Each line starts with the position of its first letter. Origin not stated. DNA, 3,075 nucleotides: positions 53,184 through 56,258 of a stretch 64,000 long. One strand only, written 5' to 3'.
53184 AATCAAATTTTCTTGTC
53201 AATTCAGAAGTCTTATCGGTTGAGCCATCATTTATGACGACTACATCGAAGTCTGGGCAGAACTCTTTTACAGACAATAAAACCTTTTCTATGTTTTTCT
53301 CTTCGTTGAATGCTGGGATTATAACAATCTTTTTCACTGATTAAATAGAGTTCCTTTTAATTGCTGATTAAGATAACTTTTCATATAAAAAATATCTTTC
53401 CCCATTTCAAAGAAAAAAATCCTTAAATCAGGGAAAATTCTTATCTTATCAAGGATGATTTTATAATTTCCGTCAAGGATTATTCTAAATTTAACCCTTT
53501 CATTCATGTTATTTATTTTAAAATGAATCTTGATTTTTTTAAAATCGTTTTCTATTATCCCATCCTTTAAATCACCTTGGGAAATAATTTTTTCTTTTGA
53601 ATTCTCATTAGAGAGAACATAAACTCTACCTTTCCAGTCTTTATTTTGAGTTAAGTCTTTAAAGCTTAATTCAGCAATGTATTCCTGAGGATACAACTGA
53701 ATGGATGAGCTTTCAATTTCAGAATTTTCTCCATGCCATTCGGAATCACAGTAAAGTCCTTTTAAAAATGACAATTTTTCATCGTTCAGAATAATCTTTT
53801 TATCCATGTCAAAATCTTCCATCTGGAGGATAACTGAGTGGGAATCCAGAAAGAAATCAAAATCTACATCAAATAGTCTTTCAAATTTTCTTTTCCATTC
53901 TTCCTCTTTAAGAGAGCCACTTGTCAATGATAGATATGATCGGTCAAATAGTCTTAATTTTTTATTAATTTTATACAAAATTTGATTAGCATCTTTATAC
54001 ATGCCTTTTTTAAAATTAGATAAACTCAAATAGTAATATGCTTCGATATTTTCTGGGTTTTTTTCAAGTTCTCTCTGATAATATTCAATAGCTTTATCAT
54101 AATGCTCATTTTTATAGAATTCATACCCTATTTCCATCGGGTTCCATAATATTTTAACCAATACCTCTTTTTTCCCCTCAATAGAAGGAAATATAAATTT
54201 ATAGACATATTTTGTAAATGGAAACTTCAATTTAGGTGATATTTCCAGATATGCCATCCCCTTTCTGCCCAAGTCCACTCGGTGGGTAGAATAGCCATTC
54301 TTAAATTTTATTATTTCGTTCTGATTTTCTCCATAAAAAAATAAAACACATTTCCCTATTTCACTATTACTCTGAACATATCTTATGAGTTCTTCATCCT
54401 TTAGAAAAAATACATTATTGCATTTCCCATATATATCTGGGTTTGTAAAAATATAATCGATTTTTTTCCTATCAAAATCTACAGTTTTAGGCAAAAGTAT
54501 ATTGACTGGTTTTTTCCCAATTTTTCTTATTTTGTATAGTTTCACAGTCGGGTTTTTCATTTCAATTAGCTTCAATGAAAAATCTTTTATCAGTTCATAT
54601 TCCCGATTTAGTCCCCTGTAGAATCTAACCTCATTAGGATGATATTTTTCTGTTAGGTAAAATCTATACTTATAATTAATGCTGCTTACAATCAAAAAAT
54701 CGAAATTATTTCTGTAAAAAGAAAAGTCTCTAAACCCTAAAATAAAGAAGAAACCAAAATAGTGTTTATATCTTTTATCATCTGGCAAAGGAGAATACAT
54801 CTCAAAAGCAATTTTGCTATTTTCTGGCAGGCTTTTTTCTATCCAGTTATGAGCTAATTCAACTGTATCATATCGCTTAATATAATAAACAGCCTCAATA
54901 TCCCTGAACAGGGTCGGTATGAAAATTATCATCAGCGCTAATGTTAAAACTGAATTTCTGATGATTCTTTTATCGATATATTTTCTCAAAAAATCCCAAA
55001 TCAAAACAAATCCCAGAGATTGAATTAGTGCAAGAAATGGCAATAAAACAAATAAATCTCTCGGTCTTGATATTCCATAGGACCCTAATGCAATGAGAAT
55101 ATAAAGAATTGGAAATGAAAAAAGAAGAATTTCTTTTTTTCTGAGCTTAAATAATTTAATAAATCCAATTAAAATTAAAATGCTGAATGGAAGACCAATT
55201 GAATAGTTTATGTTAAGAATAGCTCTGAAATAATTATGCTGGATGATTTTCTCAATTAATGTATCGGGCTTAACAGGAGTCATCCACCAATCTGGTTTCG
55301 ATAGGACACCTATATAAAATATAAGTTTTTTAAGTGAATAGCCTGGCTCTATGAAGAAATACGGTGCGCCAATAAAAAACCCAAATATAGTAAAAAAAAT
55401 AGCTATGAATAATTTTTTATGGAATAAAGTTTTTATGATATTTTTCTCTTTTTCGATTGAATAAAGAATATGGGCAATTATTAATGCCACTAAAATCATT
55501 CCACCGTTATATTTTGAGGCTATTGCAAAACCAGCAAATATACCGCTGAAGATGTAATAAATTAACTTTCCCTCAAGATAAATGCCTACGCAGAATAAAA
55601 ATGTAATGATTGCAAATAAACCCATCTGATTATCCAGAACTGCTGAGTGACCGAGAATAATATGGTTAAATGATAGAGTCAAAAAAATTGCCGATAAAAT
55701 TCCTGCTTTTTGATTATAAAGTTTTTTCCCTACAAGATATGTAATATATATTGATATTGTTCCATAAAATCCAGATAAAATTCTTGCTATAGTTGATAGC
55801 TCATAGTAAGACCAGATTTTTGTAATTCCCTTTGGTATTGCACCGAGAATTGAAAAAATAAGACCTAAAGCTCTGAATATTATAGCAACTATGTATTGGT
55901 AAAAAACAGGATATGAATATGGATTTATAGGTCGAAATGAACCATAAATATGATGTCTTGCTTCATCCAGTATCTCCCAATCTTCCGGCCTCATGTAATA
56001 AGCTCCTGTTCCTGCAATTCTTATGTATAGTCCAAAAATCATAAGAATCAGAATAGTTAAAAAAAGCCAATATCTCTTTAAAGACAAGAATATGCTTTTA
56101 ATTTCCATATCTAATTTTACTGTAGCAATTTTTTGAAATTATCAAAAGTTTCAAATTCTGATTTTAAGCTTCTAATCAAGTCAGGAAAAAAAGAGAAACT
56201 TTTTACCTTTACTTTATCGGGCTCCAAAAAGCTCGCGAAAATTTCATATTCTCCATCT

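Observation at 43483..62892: ~19 kb envelope glycosylation island: Arn/Gtr-like polyprenyl-phosphate sugar pathway feeding four paralogous giant GT-C/TPR (TMTC-like) transferases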

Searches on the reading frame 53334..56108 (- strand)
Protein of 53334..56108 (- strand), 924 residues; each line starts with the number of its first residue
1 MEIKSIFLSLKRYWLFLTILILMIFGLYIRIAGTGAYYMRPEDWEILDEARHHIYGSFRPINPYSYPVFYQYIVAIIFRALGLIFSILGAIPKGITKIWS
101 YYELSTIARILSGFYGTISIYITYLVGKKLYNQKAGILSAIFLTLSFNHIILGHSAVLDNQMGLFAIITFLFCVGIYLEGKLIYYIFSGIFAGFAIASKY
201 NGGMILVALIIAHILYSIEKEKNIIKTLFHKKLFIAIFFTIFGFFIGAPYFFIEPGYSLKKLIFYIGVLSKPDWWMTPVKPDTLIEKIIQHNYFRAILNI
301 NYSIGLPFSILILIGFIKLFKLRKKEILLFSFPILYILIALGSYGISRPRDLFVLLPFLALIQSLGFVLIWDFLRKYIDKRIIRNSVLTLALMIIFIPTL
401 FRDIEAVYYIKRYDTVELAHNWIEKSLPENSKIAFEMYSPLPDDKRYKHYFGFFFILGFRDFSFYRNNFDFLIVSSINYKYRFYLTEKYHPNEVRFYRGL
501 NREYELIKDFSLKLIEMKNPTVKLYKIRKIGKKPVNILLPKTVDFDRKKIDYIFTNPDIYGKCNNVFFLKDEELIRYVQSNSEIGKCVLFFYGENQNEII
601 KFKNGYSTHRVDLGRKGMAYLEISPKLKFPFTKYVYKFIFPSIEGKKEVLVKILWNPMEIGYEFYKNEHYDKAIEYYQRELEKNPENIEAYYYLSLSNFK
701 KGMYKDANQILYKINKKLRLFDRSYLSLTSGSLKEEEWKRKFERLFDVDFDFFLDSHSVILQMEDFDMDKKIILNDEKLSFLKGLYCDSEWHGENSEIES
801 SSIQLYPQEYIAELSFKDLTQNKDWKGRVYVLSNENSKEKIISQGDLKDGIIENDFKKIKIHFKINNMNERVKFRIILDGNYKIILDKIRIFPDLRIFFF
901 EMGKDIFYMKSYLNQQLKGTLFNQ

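Call 5: search_protein_families(library=pfam, proteins=[window:53334-56108:-], max_evalue=0.01)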
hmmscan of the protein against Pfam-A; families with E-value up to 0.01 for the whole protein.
window:53334-56108:- (924 aa): 8 families
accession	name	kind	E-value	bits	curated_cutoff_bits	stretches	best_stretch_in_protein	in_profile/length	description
PF13231.12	PMT_2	-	3.8e-12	47.1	26.1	1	108-242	24-154/160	Dolichyl-phosphate-mannose-protein mannosyltransferase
PF07719.23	TPR_2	-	1e-05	25.7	27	1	660-687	7-34/34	Tetratricopeptide repeat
PF13432.12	TPR_16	-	1.4e-05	25.9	32.7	1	660-707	3-50/65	Tetratricopeptide repeat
PF13414.12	TPR_11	-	0.00011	22.3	26.8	1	661-702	1-42/42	TPR repeat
PF00515.34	TPR_1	-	0.0024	18.1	27.8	1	660-687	7-34/34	Tetratricopeptide repeat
PF14559.12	TPR_19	-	0.0052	17.5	25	1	666-716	3-53/68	Tetratricopeptide repeat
PF12895.13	ANAPC3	-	0.0058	17.3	27.2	0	667-714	2-49/82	Anaphase-promoting complex, cyclosome, subunit 3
PF14561.12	TPR_20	-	0.0089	16.8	25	0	672-721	6-55/90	Tetratricopeptide repeat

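Call 7: search_protein_families(library=ncbifam, proteins=[window:53334-56108:-], max_evalue=0.01)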
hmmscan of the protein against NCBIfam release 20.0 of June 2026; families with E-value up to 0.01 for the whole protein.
window:53334-56108:- (924 aa): 2 families
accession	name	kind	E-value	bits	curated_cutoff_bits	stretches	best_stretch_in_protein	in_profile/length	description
TIGR02917.1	PEP_TPR_lipo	equivalog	5.1e-06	24.7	312.2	1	665-719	272-326/899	XrtA/PEP-CTERM system TPR-repeat protein PrsT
NF040959.1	MamA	equivalog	0.0013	18.3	200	1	666-712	151-197/204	magnetosome protein MamA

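Call 12: find_encoding_contigs(protein=window:53334-56108:-, flank=10000, max_places=6)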
Protein window:53334-56108:- (924 aa): no gene with exactly this product is on record in the collection.

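Call 13: find_homologous_proteins(query=window:53334-56108:-, max_evalue=0.00001)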
Query window:53334-56108:- (924 aa): 11 proteins with E <= 0.00001 among 8000 candidates.
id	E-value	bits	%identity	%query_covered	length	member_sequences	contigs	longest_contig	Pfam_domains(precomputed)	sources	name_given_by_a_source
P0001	0.0e+0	2066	100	100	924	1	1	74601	PF13432.13,PF07719.24,PF13231.13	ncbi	ncbi:MAG: glycosyltransferase family 39 protein [Acidobacteriota bacterium]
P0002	6.7e-140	486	34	95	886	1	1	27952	PF02366.25,PF13231.13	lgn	-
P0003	9.8e-134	466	36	95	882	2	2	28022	PF02366.25,PF13231.13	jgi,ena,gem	-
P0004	6.1e-132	460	35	96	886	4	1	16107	PF02366.25,PF13231.13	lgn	-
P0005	1.1e-130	456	34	96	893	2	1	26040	PF02366.25,PF13231.13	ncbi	-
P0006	1.2e-130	455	34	96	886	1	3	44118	PF02366.25,PF13231.13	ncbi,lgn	-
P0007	1.9e-130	455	33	94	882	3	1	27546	PF02366.25,PF13231.13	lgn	-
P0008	3.3e-129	451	34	97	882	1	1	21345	PF02366.25,PF13231.13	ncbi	-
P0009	2.1e-125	438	33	97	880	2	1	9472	PF02366.25,PF13231.13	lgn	-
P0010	1.4e-122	429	33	95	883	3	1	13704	PF02366.25,PF13231.13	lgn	-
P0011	8.2e-28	115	27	49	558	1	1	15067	PF02366.25,PF13231.13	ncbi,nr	ncbi:MAG: phospholipid carrier-dependent glycosyltransferase [Methanobacteriota archaeon]|nr:MAG: ph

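Call 14: find_encoding_contigs(protein=P0001, flank=10000, max_places=3)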
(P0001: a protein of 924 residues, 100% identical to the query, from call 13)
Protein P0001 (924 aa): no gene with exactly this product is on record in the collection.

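Call 15: find_encoding_contigs(protein=P0006, flank=10000, max_places=4)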
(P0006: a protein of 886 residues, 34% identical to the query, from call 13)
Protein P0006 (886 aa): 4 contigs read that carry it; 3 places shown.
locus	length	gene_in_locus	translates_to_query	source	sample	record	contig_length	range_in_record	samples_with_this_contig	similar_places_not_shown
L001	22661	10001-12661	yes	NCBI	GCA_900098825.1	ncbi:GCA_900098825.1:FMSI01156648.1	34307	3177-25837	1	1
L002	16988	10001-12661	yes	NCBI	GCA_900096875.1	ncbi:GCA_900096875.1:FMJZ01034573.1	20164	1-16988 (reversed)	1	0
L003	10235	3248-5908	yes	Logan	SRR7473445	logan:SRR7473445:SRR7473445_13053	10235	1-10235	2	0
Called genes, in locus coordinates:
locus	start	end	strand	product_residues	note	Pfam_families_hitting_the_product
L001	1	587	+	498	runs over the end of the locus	PF00111:Fer2, PF13510:Fer2_4, PF10588:NADH-G_4Fe-4S_3, PF22117:Fer4_Nqo3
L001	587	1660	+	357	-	PF00146:NADHdh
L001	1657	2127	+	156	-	PF13183:Fer4_8 (faint), PF12838:Fer4_7 (faint), PF13534:Fer4_17 (faint), PF14697:Fer4_21 (faint), PF13484:Fer4_16 (faint)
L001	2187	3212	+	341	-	PF03706:LPG_synthase_TM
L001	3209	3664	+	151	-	PF22811:Zn_ribbon_NrdR, PF03477:ATP-cone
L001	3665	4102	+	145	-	PF00011:HSP20, PF17886:ArsA_HSP20 (weak)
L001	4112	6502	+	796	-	PF02190:LON_substr_bdg, PF00004:AAA, PF07728:AAA_5 (weak), PF22667:Lon_lid, PF05362:Lon_C, PF13541:ChlI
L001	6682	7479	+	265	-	PF01887:SAM_HAT_N, PF20257:SAM_HAT_C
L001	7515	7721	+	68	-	PF13401:AAA_22 (weak), PF03266:NTPase_1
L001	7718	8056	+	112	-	PF03266:NTPase_1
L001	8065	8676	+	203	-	PF04961:FTCD_C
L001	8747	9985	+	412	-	PF00375:SDF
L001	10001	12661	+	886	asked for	PF02366:PMT, PF13231:PMT_2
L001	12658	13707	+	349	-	PF13480:Acetyltransf_6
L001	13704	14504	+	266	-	PF03966:Trm112p, PF01209:Ubie_methyltran, PF13489:Methyltransf_23, PF07021:MetW (weak), PF13847:Methyltransf_31, PF08241:Methyltransf_11, PF08242:Methyltransf_12, PF13649:Methyltransf_25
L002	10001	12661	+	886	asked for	PF02366:PMT, PF13231:PMT_2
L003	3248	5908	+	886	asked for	PF02366:PMT, PF13231:PMT_2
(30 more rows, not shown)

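Call 20: find_homologous_proteins(query=A2, max_evalue=1e-10)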
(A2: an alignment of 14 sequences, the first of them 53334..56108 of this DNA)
Query A2 (14 sequences) (924 aa, profile of the alignment): 13 proteins with E <= 1e-10 among 8000 candidates.
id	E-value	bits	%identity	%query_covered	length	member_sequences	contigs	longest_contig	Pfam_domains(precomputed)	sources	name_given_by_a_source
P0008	0.0e+0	1453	34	97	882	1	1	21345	PF02366.25,PF13231.13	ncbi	-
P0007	0.0e+0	1427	33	94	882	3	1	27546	PF02366.25,PF13231.13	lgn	-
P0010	0.0e+0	1421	33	95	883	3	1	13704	PF02366.25,PF13231.13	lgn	-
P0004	0.0e+0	1413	35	96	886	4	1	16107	PF02366.25,PF13231.13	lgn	-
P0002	0.0e+0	1408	34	95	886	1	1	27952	PF02366.25,PF13231.13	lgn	-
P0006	0.0e+0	1404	34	96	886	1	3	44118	PF02366.25,PF13231.13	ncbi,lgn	-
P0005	0.0e+0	1347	34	96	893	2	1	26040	PF02366.25,PF13231.13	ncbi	-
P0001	0.0e+0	1092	100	100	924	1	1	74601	PF13432.13,PF07719.24,PF13231.13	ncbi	ncbi:MAG: glycosyltransferase family 39 protein [Acidobacteriota bacterium]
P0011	1.0e-153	532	27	49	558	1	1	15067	PF02366.25,PF13231.13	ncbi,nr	ncbi:MAG: phospholipid carrier-dependent glycosyltransferase [Methanobacteriota archaeon]|nr:MAG: ph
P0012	7.7e-27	112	20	16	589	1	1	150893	PF02366.25,PF13231.13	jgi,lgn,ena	jgi:hypothetical protein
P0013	5.1e-26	109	26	13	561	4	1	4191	PF02366.25,PF13231.13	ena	-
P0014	1.2e-18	85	26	38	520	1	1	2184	PF13231.13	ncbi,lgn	-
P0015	6.5e-13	66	33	15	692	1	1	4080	PF02366.25,PF13231.13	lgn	-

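Call 38: find_related_loci(query=A2, collection=genome_contigs, flank=10000)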
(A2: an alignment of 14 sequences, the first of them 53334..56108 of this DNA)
Query A2 (924 aa) in genome_contigs; peptide patterns used: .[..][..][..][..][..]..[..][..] (x = any residue, [..] = any of these).
166 stretches matched a pattern; 110 encode a relative of the query (tblastn E <= 1e-3); the best 80 are kept; 80 distinct loci.
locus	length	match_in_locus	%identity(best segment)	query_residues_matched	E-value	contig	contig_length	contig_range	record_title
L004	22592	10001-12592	35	9-898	5e-138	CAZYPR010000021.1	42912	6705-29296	MAG TPA_asm: uncultured Clostridia bacterium isolate binchicken_co96_90 genome assembly, contig: NODE_295_length_42912_c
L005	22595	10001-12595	34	7-893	9e-135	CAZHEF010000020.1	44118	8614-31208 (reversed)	MAG TPA_asm: uncultured Clostridia bacterium isolate binchicken_co40_105 genome assembly, contig: NODE_673_length_44118_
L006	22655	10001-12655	32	17-924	2e-121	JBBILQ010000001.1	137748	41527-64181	MAG: Candidatus Aminicenantes bacterium isolate RVF170221_bin_212 NODE_47_length_137748_cov_6.514681, whole genome shotg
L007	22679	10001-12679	27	3-899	6e-103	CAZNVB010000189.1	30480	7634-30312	MAG TPA_asm: uncultured Eubacteriales bacterium isolate SRP231805_co4_44 genome assembly, contig: k141_190925, whole gen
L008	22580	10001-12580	29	30-898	5e-100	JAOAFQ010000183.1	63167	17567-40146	MAG: Candidatus Aminicenantes bacterium isolate SKW293 k141_1714592, whole genome shotgun sequence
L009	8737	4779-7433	27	26-921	8e-86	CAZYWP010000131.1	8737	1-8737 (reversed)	MAG TPA_asm: uncultured Eubacteriales bacterium isolate binchicken_co376_295 genome assembly, contig: NODE_9949_length_8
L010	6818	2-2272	27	139-898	2e-83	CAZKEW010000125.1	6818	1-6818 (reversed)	MAG TPA_asm: uncultured Eubacteriales bacterium isolate binchicken_co266_180 genome assembly, contig: NODE_24345_length_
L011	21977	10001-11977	29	22-684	2e-81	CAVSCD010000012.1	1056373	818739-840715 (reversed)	MAG: Candidatus Aminicenantes bacterium isolate MFD02979.bin.2.51 genome assembly, contig: contig_50765, whole genome sh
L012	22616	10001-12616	32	17-912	7e-110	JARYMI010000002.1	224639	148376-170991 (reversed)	MAG: Clostridiales bacterium isolate A05DMB-I-28 NODE_2_length_224639_cov_10.157769, whole genome shotgun sequence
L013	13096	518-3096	29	26-899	3e-76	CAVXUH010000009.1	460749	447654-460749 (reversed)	MAG: Candidatus Aminicenantes bacterium isolate MFD05942.bin.1.3 genome assembly, contig: contig_6031, whole genome shot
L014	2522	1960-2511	47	18-202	1e-37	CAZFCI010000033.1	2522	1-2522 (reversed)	MAG TPA_asm: uncultured Clostridia bacterium isolate SRP231805_co4_28 genome assembly, contig: k141_374002, whole genome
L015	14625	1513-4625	26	12-533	2e-32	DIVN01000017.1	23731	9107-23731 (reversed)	MAG TPA_asm: Anaerolineales bacterium UBA6131 UBA6131_contig_38345, whole genome shotgun sequence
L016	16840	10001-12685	27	2-899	7e-106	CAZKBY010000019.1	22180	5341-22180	MAG TPA_asm: uncultured Eubacteriales bacterium isolate binchicken_co274_232 genome assembly, contig: NODE_6039_length_2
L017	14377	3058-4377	27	62-513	1e-29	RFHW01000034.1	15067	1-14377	MAG: Methanobacteriota archaeon isolate J060 k99_166942, whole genome shotgun sequence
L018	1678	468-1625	27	109-511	5e-30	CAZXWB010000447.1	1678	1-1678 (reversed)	MAG TPA_asm: uncultured Hyphomonadaceae bacterium isolate binchicken_co8_109 genome assembly, contig: NODE_150365_length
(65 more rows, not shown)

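Call 41: predict_structure(alignment_id=A2)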
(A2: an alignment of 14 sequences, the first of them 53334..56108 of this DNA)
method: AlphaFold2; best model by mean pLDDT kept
length: 924 residues; sequences in the alignment: 14
mean_pLDDT: 69.4   pTM: 0.54
mean pLDDT of the five models: 69.4, 68.8, 68.3, 65.7, 63.5
residues with pLDDT >= 90: 65; 70-90: 416; 50-70: 333; < 50: 110
segments of 3 or more residues with pLDDT < 50: 1-7, 276-281, 442-444, 448-457, 508-520, 529-563, 628-631, 774-783, 849-853, 920-924
pLDDT, mean of each block of 10 residues (from residue 1): 46 80 84 57 66 70 63 82 81 66 78 88 89 89 79 72 91 90 94 87 85 84 73 91 85 72 66 49 61 74 78 85 74 80 63 85 91 87 85 79 65 53 54 56 49 48 67 62 66 73 60 37 56 29 31 37 59 65 78 64 59 72 65 64 65 85 87 93 77 82 76 57 63 75 68 62 61 38 49 62 73 75 68 72 58 59 74 74 68 83 68 54 40
secondary structure, 60 per line:
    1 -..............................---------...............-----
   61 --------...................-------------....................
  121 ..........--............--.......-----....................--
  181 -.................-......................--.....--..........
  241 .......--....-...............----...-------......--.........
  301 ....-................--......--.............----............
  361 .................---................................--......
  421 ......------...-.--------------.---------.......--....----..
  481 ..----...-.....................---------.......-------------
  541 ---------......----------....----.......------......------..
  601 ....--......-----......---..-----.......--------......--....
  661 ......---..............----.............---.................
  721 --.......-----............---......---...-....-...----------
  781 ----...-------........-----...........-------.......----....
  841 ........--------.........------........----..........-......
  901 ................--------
elements in order (helices of 4 or more, strands of 3 or more residues): H2-31 H41-55 H69-87 H101-130 H133-144 H147-153 H159-178 H182-198 H200-221 H224-228 H231-247 H250-253 H255-269 H284-289 H292-304 H306-321 H324-329 H332-344 H349-377 H381-412 H415-426 E433-435 H462-468 E471-474 H479-482 H491-503 E504-511 E521-527 E550-555 E566-569 E574-580 E587-592 E599-604 E607-612 E618-623 E634-640 E649-654 H657-666 H670-683 H688-700 H704-720 H723-729 H735-746 H750-755 E759-761 E785-787 E795-802 E808-818 E826-832 E837-843 H844-848 E857-865 E872-879 E884-893 H895-916

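Call 45: fold_search(model_id=the predicted structure, library=pdb)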
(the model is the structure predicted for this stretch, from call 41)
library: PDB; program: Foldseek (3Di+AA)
matches with E <= 10: 1039; with E <= 0.001: 43
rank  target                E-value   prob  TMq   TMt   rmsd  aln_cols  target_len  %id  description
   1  8b6l_I                1.2e-09  1.00  0.35  0.45  14.7       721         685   10  Subtomogram average of the human Sec61-TRAP-OSTA-translocon (released 2022-12-07)
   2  9n9j_I                2.5e-09  1.00  0.34  0.44  13.2       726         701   10  Structure of a GRP94 folding intermediate engaged with a CCDC134- and FKBP11-bound secretory translocon (released 2025-11-19)
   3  7oci_F                2.6e-09  1.00  0.35  0.47  10.8       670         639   12  Cryo-EM structure of yeast Ost6p containing oligosaccharyltransferase complex (released 2022-02-16)
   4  6ezn_F                5.8e-09  1.00  0.35  0.46  12.6       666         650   12  Cryo-EM structure of the yeast oligosaccharyltransferase (OST) complex (released 2018-01-17)
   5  7e9s_A                6.1e-09  1.00  0.35  0.37  16.2       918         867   11  Archaeal oligosaccharyltransferase AglB from Archaeoglobus fulgidus in complex with an inhibitory peptide and a dolich (released 2021-09-08)
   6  8agb_A                6.9e-09  1.00  0.32  0.44  12.8       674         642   13  Structure of yeast oligosaccharylransferase complex with lipid-linked oligosaccharide bound (released 2022-12-07)
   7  6s7o_A                7.9e-09  1.00  0.34  0.45  14.7       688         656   11  Cryo-EM structure of human oligosaccharyltransferase complex OST-A (released 2019-12-18)
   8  3wak                  8.2e-09  1.00  0.34  0.36  16.9       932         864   11  Crystal structure of the Archaeoglobus fulgidus oligosaccharyltransferase (O29867_ARCFU) in the apo form (released 2013-10-30)
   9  8age_A                9.7e-09  1.00  0.35  0.48  12.1       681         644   12  Structure of yeast oligosaccharylransferase complex with acceptor peptide bound (released 2022-12-07)
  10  6s7t_A                1.6e-08  1.00  0.35  0.44  15.2       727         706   10  Cryo-EM structure of human oligosaccharyltransferase complex OST-B (released 2019-12-18)
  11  8agc_A                2.2e-08  1.00  0.33  0.42  14.4       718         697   13  Structure of yeast oligosaccharylransferase complex with lipid-linked oligosaccharide and non-acceptor peptide bound (released 2022-12-07)
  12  5gmy_A                2.7e-08  1.00  0.34  0.37  17.7       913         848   11  Crystal structure of the Archaeoglobus fulgidus oligosaccharyltransferase (O29867_ARCFU) tethered with an acceptor pep (released 2017-02-01)
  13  8pn9_A                4.3e-08  1.00  0.35  0.47  13.9       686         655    9  Structure of human oligosaccharyltransferase OST-A complex bound to NGI-1 (released 2024-05-08)
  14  6c26_A                4.9e-08  1.00  0.35  0.47  12.6       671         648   12  The Cryo-EM structure of a eukaryotic oligosaccharyl transferase complex (released 2018-01-31)
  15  3waj                  6.1e-08  1.00  0.33  0.38  17.7       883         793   11  Crystal structure of the Archaeoglobus fulgidus oligosaccharyltransferase (O29867_ARCFU) complex with Zn and sulfate (released 2013-10-30)
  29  5f15                  9.0e-06  1.00  0.34  0.54   9.0       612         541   10  Crystal Structure of ArnT from Cupriavidus metallidurans bound to Undecaprenyl phosphate (released 2016-02-17)
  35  5ezm                  5.0e-05  1.00  0.34  0.55   8.9       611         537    9  Crystal Structure of ArnT from Cupriavidus metallidurans in the apo state (released 2016-02-17)
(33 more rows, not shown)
